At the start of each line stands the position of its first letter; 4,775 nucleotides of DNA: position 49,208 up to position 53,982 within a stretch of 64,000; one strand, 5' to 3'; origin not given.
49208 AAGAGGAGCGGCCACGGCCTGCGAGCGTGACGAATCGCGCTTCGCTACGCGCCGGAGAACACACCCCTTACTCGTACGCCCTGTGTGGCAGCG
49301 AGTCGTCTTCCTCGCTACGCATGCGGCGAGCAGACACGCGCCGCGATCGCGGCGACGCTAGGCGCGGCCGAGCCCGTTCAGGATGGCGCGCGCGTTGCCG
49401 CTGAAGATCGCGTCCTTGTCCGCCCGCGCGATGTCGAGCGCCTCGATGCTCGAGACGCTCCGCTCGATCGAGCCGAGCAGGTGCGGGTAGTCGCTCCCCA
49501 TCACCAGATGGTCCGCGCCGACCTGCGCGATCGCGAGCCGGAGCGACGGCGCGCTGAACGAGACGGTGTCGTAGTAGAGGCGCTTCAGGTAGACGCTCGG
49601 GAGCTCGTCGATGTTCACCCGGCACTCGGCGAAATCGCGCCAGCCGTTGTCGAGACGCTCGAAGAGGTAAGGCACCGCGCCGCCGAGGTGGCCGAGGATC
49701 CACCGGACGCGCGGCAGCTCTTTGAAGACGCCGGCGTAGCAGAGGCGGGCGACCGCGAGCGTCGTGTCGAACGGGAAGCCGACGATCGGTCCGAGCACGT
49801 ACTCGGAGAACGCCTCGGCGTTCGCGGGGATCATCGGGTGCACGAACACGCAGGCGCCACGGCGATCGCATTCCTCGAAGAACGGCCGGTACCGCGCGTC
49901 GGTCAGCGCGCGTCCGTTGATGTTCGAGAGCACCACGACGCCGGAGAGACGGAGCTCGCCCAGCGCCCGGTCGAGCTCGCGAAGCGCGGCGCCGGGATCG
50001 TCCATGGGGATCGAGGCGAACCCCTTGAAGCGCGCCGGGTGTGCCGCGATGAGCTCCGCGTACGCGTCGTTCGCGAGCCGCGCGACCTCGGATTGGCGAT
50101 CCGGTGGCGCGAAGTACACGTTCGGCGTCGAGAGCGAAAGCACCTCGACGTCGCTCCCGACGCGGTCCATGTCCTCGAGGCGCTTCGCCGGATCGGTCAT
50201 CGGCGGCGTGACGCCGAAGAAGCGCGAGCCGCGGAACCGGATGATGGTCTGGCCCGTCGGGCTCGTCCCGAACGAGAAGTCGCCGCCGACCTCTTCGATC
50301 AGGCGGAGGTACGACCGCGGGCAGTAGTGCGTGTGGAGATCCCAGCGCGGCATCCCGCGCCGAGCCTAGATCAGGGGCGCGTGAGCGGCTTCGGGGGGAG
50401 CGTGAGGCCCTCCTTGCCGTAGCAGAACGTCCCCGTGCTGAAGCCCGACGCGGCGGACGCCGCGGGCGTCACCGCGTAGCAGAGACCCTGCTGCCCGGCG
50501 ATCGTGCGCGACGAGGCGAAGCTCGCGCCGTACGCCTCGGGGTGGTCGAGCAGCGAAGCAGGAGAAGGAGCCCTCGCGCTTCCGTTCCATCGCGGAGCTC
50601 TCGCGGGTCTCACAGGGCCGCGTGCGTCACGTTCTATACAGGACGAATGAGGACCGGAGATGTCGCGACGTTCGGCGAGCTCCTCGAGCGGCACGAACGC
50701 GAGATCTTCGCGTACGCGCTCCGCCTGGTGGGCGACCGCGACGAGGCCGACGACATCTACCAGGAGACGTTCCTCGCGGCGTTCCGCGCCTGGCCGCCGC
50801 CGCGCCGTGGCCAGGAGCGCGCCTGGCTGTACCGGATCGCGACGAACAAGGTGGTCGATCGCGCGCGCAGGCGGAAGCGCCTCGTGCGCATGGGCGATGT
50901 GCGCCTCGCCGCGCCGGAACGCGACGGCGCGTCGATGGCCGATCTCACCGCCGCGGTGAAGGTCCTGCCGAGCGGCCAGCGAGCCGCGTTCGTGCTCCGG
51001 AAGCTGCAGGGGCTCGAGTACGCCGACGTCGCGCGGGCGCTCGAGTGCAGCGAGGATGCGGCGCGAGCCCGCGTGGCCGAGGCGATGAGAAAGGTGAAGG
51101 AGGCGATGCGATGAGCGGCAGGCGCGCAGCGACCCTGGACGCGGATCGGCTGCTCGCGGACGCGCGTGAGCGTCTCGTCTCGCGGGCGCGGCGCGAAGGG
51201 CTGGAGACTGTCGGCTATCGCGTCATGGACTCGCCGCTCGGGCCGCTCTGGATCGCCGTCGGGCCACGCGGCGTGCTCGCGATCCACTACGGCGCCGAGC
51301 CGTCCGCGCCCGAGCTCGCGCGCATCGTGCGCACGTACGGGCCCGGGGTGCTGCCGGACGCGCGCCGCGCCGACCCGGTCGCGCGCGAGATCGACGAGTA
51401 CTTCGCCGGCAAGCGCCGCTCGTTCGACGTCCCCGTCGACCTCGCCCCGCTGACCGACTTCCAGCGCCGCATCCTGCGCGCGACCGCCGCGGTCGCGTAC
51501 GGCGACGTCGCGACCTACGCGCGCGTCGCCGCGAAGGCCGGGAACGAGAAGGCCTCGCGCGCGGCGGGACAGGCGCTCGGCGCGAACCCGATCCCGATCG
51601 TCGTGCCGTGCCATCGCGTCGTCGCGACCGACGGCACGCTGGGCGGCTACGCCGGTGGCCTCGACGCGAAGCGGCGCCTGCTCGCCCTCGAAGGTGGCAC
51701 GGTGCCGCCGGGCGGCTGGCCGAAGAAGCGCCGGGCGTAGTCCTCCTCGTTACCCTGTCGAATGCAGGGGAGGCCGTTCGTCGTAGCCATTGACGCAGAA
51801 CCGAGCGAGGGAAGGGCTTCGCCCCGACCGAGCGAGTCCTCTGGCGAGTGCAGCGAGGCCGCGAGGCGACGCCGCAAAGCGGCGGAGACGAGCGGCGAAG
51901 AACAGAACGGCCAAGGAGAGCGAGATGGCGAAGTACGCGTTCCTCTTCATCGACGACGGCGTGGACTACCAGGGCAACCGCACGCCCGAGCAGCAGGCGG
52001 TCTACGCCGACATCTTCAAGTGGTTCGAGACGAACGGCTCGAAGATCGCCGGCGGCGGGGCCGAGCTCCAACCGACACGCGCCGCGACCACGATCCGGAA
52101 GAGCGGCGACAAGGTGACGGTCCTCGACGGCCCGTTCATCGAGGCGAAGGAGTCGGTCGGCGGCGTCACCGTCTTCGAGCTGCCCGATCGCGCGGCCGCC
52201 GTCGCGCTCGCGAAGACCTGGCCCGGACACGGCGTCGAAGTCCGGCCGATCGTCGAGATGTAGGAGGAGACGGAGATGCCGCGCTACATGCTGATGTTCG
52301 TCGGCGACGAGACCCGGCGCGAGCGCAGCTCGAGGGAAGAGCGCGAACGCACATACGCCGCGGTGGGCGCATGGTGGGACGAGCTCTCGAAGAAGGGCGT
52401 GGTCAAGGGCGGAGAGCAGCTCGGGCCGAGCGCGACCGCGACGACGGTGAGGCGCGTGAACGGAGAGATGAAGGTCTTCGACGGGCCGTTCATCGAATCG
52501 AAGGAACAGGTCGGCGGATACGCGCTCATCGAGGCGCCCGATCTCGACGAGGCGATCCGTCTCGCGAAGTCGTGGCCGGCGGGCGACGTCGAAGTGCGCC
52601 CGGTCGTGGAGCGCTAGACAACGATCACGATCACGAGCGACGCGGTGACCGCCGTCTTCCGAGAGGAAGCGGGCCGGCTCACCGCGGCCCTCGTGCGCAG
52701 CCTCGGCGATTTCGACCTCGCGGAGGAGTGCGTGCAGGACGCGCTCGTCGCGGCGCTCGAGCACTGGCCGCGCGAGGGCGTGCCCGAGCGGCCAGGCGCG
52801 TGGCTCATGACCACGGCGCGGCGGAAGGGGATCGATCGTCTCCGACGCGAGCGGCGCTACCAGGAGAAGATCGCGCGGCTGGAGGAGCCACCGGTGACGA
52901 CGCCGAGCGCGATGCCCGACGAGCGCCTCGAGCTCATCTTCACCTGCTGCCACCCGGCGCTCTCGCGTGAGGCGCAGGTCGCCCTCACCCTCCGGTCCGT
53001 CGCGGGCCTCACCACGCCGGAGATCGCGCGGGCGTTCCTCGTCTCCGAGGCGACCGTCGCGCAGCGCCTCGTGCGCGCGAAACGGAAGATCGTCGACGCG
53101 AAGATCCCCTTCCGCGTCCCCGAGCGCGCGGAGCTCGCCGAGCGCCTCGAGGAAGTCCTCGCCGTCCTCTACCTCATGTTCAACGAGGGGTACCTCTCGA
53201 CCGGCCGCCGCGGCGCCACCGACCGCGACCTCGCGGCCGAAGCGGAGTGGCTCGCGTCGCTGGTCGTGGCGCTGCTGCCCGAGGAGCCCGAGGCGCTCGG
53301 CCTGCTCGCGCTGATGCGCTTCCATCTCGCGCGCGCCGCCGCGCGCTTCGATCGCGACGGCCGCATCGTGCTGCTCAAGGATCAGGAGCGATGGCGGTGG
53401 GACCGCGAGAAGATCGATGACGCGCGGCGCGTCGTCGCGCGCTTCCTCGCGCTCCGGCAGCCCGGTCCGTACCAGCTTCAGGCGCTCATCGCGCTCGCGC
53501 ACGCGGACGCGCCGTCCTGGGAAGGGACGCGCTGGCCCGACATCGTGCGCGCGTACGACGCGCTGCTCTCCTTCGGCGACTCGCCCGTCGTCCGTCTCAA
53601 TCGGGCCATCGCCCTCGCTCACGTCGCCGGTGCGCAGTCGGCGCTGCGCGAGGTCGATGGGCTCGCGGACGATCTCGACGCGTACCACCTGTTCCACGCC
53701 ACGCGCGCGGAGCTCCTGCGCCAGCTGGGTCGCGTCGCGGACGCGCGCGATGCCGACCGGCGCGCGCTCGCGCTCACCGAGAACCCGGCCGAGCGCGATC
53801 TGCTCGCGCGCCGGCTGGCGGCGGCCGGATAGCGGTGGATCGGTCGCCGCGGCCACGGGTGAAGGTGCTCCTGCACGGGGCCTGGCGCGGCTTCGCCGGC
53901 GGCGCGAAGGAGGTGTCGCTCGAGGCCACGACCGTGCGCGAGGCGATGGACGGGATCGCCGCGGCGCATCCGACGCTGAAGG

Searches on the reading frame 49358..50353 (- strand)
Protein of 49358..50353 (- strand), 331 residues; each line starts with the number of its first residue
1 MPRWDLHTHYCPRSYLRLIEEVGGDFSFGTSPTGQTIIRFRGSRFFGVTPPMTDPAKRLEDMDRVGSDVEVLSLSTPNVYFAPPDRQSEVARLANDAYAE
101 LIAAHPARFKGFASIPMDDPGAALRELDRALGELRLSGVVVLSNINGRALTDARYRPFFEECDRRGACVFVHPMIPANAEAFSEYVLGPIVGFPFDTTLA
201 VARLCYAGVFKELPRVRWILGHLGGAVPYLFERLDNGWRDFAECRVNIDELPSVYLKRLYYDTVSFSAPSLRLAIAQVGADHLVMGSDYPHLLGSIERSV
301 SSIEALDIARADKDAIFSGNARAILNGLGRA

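Call 41: search_protein_families(library=pfam, proteins=[window:49358-50353:-], max_evalue=0.001)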
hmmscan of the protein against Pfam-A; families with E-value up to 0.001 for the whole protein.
window:49358-50353:- (331 aa): 1 family
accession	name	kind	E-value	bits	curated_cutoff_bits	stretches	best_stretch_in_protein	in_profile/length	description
PF04909.20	Amidohydro_2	-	8.9e-43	147.5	26.4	1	5-325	2-287/289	Amidohydrolase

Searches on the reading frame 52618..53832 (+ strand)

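Call 56: search_protein_families(library=pfam, proteins=[window:52618-53832:+], max_evalue=0.0001)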
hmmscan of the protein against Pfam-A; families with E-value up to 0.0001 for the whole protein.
window:52618-53832:+ (404 aa): 3 families
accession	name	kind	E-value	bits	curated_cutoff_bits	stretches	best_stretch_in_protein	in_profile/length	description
PF20239.3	DUF6596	-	4.2e-32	110.9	27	1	176-275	1-100/102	Family of unknown function (DUF6596)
PF04542.20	Sigma70_r2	-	1.5e-11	44.4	24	1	14-80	2-70/71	Sigma-70 region 2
PF08281.18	Sigma70_r4_2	-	3e-11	43.2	25.7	1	108-158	4-54/54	Sigma-70, region 4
